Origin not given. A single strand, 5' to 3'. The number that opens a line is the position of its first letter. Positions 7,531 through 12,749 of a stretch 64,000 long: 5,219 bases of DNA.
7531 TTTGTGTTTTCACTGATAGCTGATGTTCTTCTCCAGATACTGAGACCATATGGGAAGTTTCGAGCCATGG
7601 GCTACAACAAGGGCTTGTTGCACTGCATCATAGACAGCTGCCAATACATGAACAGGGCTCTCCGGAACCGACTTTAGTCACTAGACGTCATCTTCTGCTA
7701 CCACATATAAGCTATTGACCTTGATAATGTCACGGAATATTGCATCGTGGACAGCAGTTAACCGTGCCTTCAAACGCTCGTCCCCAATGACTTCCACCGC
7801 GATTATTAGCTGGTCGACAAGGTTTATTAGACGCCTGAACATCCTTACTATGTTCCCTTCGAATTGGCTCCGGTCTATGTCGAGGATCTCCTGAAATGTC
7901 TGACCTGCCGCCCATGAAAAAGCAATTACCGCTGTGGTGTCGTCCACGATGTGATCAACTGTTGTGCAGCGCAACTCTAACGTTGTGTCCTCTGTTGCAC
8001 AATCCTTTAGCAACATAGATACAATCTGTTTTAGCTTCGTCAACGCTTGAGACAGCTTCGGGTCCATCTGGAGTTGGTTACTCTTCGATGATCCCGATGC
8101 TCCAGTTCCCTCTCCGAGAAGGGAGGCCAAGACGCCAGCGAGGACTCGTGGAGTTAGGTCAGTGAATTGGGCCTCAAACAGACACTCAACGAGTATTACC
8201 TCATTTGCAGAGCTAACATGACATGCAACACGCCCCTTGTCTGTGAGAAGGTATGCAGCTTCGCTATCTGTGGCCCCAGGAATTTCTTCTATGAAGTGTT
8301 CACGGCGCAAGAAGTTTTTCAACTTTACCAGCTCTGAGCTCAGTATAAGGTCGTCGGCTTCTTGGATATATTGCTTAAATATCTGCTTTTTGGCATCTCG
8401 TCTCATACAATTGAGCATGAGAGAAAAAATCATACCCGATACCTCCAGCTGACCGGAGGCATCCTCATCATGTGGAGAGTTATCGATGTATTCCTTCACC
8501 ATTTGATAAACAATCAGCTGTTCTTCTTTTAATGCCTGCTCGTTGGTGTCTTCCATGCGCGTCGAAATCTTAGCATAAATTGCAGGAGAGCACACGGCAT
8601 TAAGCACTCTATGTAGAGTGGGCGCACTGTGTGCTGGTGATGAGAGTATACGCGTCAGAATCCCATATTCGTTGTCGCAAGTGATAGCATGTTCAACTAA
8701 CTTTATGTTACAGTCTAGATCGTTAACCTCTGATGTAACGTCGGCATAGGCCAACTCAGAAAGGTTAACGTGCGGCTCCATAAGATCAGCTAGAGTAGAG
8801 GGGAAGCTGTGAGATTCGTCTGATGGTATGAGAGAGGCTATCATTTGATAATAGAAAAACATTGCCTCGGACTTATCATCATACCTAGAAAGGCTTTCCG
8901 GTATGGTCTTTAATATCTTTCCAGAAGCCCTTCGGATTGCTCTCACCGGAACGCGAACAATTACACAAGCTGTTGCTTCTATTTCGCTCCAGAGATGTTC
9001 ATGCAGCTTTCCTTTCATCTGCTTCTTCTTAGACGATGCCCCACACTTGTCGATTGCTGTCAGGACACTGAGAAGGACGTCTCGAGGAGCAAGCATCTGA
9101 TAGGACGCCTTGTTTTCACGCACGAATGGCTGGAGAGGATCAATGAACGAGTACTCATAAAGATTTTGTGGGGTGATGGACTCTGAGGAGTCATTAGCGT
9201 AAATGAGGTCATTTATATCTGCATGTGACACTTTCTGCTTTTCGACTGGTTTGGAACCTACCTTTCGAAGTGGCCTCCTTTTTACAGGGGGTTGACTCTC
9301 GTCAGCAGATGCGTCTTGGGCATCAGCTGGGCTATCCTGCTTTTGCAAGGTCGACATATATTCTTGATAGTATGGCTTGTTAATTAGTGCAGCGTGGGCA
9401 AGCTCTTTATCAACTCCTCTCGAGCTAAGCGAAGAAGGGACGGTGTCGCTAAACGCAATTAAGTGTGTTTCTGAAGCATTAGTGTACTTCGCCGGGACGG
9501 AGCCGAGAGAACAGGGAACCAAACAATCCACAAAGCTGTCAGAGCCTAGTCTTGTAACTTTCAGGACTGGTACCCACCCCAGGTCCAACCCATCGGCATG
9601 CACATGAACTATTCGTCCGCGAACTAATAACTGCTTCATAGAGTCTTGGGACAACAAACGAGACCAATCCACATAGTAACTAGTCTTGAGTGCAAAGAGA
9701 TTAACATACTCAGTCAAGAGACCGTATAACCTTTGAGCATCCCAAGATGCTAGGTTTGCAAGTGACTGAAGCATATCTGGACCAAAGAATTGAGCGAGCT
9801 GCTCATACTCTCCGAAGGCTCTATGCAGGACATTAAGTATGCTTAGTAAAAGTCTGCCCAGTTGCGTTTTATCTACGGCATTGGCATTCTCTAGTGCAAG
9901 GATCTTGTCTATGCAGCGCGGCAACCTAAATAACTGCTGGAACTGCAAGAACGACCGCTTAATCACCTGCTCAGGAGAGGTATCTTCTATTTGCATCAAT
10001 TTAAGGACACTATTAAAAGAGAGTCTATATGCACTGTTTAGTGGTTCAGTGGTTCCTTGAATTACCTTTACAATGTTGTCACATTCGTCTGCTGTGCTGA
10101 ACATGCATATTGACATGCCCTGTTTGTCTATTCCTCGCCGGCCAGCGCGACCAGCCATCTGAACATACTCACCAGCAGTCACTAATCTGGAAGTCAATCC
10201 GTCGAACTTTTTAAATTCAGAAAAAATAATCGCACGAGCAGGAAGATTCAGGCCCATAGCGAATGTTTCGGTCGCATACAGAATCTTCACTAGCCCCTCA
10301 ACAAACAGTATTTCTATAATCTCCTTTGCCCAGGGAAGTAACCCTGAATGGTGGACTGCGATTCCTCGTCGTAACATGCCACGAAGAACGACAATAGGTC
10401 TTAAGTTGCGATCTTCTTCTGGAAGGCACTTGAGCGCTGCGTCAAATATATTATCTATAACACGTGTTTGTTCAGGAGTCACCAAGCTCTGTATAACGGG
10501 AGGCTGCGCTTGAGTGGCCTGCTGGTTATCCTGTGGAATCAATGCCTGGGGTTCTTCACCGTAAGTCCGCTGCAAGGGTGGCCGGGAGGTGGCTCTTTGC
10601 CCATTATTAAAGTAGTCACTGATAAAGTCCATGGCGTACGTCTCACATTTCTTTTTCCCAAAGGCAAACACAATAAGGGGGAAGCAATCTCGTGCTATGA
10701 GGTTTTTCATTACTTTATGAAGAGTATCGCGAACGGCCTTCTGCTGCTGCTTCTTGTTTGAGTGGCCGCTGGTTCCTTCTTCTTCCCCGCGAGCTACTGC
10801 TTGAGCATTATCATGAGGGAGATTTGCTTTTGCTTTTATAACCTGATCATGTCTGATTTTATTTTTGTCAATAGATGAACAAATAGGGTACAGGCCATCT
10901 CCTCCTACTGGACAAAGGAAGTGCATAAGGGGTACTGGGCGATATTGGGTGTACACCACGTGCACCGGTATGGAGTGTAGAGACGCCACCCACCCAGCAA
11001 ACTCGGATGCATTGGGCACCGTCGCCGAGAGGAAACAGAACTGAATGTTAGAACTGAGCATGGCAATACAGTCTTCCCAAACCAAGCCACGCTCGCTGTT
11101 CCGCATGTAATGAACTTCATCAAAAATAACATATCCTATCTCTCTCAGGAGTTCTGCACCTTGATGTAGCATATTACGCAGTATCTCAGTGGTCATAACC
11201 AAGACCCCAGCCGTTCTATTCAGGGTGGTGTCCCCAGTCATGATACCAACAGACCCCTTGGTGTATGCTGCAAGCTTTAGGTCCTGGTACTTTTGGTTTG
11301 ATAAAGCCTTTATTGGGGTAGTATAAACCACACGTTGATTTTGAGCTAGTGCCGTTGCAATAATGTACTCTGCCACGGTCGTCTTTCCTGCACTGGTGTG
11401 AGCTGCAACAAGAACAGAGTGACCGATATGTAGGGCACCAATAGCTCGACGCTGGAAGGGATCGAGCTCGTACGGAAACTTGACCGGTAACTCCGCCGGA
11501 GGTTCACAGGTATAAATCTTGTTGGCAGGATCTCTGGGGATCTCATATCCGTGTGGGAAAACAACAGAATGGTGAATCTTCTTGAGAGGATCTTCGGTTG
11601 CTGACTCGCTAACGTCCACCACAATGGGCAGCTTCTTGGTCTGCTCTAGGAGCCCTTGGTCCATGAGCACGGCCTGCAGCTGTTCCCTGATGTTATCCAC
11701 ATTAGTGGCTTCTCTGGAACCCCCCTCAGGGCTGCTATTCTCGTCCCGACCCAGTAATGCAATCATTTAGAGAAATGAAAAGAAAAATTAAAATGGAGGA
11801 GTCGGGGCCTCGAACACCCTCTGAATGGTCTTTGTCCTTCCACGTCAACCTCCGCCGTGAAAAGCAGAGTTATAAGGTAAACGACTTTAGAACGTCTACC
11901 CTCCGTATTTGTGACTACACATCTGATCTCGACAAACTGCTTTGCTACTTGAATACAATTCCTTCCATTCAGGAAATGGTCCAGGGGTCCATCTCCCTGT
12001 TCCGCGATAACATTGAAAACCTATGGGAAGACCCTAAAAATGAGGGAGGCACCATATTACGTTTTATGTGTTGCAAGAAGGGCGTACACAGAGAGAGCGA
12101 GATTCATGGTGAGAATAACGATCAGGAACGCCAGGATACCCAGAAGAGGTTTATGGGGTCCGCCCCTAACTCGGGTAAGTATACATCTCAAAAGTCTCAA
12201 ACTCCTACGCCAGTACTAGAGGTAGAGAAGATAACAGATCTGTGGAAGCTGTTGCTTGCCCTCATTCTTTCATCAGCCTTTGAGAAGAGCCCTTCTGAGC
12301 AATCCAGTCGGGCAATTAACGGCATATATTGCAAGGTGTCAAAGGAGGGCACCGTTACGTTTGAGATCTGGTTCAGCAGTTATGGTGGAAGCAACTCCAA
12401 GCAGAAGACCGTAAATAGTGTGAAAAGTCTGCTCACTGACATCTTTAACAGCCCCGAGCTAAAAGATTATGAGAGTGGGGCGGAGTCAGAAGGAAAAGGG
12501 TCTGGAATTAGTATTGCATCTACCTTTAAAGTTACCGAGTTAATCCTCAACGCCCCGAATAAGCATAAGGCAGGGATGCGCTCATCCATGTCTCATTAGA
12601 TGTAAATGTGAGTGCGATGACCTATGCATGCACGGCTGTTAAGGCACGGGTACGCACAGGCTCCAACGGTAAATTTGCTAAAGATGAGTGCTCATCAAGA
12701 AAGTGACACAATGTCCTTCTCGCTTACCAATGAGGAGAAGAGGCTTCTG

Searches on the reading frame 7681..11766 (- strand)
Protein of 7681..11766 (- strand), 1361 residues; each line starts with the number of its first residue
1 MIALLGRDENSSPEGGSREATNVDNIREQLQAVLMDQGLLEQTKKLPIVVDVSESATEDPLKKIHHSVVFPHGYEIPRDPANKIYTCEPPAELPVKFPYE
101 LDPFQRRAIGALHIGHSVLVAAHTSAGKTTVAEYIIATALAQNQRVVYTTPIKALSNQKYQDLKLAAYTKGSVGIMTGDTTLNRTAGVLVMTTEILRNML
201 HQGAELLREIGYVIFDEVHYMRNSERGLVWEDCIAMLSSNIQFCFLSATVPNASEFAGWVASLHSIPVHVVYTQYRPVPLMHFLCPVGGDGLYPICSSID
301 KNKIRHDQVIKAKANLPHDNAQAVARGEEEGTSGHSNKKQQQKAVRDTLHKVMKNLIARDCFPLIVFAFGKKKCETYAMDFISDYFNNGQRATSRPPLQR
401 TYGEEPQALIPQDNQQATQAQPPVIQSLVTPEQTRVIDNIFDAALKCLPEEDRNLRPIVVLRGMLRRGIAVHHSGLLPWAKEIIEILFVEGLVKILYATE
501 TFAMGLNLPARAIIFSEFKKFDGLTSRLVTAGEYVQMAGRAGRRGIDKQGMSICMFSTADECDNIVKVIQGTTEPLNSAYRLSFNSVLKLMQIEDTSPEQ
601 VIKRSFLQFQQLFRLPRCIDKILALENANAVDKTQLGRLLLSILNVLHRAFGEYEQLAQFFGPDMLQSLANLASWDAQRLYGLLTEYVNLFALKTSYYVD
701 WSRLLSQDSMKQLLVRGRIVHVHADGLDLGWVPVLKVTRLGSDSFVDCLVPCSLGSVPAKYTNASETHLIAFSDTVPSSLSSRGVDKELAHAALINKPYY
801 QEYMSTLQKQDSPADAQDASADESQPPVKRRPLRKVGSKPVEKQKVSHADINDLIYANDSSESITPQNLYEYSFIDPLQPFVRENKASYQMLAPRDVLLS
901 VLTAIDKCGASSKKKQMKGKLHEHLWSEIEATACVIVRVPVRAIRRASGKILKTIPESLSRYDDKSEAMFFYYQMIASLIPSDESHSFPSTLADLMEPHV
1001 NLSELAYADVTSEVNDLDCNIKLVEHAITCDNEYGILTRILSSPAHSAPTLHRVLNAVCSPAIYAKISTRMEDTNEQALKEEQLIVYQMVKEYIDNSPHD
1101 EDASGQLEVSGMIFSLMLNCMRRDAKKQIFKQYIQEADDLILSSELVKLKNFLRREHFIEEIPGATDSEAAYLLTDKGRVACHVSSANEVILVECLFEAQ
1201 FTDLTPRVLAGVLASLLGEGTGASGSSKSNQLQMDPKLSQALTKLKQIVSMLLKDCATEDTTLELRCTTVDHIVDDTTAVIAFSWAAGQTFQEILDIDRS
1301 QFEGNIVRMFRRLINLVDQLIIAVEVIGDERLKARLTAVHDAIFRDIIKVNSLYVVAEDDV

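Call 73: search_protein_families(library=pfam, proteins=[window:7681-11766:-], max_evalue=0.0001)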
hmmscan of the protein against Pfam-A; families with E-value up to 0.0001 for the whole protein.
window:7681-11766:- (1361 aa): 5 families
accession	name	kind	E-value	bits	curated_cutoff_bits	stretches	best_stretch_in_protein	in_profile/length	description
PF08148.17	DSHCT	-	1.9e-33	116.1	22.7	1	1174-1348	4-170/172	DSHCT (NUC185) domain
PF00270.35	DEAD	-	1.2e-27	97.1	26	1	103-253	2-164/167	DEAD/DEAH box helicase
PF04851.21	ResIII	-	2.4e-09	37.7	22.5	1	102-250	5-162/164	Type III restriction enzyme, res subunit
PF00271.37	Helicase_C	-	1.6e-05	25.5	23.5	1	469-545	42-110/110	Helicase conserved C-terminal domain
PF22527.2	DEXQc_Suv3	-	2.7e-05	24.2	27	1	123-250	21-135/154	DEXQ-box helicase domain of Suv3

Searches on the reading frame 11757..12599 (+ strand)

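Call 73: search_protein_families(library=pfam, proteins=[window:11757-12599:+], max_evalue=0.0001)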
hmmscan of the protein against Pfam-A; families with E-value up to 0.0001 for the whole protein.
window:11757-12599:+ (280 aa): 1 family
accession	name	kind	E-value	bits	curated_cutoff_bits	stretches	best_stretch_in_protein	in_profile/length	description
PF01652.23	IF4E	-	1.7e-12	47.8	28.7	1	22-105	4-81/158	Eukaryotic initiation factor 4E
